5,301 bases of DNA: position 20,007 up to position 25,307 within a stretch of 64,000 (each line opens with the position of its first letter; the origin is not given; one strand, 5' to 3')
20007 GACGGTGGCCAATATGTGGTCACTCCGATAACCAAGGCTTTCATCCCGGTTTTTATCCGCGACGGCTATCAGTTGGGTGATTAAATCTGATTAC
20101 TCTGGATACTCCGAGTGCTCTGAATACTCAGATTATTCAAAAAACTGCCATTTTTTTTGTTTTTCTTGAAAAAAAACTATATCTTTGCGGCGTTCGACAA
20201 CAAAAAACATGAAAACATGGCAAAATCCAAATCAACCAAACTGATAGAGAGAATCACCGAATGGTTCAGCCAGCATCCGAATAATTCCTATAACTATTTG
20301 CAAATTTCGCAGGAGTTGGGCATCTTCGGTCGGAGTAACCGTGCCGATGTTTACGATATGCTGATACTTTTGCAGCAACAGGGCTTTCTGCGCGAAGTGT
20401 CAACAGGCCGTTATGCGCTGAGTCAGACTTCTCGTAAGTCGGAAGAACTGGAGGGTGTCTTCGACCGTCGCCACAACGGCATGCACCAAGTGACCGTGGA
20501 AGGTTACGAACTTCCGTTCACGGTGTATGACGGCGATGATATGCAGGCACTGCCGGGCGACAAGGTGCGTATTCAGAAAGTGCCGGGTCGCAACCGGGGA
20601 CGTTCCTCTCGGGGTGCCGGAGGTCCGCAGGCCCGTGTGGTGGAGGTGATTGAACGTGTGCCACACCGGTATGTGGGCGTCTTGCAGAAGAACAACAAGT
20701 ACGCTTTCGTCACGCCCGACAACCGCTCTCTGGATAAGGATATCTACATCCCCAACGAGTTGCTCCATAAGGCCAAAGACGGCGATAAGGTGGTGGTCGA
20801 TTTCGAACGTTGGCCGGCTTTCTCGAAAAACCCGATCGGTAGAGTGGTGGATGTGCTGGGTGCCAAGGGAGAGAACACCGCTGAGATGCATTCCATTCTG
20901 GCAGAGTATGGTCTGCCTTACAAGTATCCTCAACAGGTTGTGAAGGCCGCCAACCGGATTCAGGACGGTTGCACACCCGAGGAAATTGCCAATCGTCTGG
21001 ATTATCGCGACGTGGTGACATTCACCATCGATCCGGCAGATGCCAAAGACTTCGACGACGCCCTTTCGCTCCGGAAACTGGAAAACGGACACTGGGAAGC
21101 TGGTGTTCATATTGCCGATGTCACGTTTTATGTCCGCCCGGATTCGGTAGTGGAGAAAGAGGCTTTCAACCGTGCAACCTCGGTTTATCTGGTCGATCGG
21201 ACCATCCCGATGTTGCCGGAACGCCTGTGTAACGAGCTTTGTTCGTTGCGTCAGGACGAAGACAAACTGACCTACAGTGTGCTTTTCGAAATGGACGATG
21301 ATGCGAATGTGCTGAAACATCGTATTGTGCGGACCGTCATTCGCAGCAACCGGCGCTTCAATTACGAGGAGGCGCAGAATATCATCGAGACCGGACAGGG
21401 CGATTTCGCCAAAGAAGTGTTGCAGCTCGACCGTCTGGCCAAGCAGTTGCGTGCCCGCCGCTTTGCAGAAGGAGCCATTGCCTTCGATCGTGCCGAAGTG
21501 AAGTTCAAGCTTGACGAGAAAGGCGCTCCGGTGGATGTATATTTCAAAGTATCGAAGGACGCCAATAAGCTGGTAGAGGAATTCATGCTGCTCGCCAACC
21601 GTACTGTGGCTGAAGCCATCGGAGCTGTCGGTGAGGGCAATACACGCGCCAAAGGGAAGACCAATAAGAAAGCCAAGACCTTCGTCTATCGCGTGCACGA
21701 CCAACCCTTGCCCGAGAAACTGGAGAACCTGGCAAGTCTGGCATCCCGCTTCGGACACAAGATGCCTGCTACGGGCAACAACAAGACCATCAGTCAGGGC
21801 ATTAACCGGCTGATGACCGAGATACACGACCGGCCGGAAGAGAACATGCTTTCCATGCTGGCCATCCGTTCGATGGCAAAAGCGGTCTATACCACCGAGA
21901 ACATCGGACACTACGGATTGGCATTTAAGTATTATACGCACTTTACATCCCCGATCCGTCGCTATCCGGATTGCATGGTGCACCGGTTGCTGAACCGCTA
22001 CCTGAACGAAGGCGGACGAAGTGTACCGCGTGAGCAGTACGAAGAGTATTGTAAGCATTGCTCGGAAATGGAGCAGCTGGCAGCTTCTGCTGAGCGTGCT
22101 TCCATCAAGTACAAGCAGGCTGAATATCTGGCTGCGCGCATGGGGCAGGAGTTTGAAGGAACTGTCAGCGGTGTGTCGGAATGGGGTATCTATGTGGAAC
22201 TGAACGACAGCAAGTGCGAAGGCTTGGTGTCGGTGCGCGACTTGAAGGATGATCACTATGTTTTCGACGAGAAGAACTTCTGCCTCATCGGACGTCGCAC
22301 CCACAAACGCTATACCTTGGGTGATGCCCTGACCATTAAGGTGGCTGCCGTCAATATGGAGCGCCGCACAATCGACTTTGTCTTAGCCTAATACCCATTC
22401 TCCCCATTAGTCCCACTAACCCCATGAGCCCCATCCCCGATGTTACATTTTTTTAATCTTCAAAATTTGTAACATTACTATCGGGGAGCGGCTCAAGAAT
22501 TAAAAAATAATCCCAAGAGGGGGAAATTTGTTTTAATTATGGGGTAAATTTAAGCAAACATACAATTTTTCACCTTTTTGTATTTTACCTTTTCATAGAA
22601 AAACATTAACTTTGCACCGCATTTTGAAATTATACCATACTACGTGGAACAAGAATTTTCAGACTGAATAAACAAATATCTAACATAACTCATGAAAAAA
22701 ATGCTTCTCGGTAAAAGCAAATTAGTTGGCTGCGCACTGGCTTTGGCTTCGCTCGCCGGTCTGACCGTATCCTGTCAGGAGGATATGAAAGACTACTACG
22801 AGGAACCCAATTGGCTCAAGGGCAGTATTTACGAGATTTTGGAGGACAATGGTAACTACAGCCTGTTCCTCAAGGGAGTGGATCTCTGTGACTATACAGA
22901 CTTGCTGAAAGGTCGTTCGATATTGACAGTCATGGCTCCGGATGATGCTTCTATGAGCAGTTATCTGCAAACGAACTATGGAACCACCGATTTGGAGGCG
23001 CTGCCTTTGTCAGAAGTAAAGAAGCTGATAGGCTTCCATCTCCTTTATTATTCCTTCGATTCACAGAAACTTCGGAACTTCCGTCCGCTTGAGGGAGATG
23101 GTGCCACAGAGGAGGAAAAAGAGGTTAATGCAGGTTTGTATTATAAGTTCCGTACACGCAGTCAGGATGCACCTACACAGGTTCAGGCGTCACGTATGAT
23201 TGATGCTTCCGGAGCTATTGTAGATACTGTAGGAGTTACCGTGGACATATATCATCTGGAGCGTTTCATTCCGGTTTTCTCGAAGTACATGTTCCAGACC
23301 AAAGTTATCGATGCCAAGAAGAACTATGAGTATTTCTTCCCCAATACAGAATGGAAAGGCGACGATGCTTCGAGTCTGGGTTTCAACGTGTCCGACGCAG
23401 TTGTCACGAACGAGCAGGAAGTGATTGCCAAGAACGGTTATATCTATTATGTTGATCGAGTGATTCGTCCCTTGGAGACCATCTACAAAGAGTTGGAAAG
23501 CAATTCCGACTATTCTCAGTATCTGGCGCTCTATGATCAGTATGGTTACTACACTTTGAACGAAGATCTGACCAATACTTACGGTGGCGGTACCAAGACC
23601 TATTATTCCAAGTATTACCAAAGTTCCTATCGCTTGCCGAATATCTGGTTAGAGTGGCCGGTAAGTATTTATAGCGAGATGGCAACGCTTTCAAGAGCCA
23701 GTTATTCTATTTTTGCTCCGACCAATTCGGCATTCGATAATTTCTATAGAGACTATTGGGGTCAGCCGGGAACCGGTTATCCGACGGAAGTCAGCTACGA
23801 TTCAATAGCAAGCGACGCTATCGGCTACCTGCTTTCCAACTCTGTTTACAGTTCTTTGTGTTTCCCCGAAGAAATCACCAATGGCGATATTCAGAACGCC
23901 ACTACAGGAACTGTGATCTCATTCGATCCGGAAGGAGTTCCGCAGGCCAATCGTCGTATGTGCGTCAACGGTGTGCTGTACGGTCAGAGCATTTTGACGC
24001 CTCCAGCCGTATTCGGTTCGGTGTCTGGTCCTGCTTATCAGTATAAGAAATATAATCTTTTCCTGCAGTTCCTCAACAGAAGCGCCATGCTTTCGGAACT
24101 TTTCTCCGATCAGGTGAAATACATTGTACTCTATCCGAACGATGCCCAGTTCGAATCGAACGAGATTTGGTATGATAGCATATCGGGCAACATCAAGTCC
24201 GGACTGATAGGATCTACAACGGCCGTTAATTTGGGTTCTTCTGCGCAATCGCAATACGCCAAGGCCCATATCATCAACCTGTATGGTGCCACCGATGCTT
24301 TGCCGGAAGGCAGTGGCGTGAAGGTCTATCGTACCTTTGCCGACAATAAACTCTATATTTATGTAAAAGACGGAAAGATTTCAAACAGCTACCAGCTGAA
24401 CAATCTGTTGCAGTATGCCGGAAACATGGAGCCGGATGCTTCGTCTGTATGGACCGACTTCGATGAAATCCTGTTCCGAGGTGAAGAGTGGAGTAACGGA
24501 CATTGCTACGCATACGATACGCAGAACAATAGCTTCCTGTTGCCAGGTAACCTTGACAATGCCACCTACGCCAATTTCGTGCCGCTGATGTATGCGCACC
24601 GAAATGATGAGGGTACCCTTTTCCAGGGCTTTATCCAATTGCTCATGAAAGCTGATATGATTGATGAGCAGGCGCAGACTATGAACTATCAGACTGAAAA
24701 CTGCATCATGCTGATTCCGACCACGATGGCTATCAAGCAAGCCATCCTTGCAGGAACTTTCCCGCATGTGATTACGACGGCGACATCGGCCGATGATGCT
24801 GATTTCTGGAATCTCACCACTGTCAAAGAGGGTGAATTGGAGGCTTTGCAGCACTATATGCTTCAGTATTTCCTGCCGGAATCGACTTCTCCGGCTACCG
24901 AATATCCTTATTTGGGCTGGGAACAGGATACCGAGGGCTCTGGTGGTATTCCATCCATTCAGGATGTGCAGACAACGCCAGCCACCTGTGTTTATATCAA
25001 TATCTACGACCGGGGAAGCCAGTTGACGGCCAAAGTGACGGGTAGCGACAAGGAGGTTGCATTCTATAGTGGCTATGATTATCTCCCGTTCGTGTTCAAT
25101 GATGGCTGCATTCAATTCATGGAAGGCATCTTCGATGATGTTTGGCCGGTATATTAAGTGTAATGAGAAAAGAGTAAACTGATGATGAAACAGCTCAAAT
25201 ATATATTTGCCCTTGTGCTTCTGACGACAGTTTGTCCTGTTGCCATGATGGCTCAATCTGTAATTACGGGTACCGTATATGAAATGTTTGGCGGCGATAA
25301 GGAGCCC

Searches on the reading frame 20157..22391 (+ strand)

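Call 45: search_protein_families(library=pfam, proteins=[window:20157-22391:+], max_evalue=0.00001)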
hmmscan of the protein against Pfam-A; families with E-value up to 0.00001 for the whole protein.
window:20157-22391:+ (744 aa): 5 families
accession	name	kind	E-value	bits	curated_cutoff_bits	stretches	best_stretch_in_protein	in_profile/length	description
PF00773.25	RNB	-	9.3e-106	354.2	29.3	1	280-617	1-325/326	RNB domain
PF17876.7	CSD2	-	3.7e-26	91.4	26.2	1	184-258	1-74/74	Cold shock domain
PF08206.17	OB_RNB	-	1.8e-09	37.6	24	1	178-233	6-58/58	Ribonuclease B OB domain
PF17849.7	OB_Dis3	-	3.2e-09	37.2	22.8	1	184-252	3-77/77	Dis3-like cold-shock domain 2 (CSD2)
PF00575.29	S1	-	3.9e-07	30.8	22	1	663-741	5-71/74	S1 RNA binding domain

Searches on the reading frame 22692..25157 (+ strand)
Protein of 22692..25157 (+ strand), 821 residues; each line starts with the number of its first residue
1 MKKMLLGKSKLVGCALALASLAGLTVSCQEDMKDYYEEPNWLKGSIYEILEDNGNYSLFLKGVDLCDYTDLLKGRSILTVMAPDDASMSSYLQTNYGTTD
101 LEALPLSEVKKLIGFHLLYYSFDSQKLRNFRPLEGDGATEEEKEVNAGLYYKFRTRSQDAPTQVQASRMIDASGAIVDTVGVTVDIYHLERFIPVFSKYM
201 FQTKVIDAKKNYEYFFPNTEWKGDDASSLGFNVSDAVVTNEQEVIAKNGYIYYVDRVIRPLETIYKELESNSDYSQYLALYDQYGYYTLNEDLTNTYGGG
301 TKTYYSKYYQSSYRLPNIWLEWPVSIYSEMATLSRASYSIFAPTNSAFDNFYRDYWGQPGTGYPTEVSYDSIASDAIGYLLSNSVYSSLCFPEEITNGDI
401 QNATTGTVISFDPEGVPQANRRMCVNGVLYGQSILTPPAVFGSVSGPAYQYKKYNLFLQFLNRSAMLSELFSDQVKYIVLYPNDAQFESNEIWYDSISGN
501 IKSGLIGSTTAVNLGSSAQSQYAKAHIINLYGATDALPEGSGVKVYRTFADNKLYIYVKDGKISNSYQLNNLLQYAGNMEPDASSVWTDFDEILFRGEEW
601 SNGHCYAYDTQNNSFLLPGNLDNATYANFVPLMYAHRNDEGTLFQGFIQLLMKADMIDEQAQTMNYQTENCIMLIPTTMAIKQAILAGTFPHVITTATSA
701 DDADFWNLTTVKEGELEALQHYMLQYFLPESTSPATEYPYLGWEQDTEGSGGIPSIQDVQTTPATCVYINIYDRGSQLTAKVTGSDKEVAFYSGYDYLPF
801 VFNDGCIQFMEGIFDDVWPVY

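Call 45: search_protein_families(library=pfam, proteins=[window:22692-25157:+], max_evalue=0.00001)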
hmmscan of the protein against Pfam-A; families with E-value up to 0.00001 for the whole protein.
window:22692-25157:+ (821 aa): 1 family
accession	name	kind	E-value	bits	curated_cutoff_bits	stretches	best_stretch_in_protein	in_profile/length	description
PF02469.27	Fasciclin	-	4.8e-10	40.2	22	0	55-135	2-80/123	Fasciclin domain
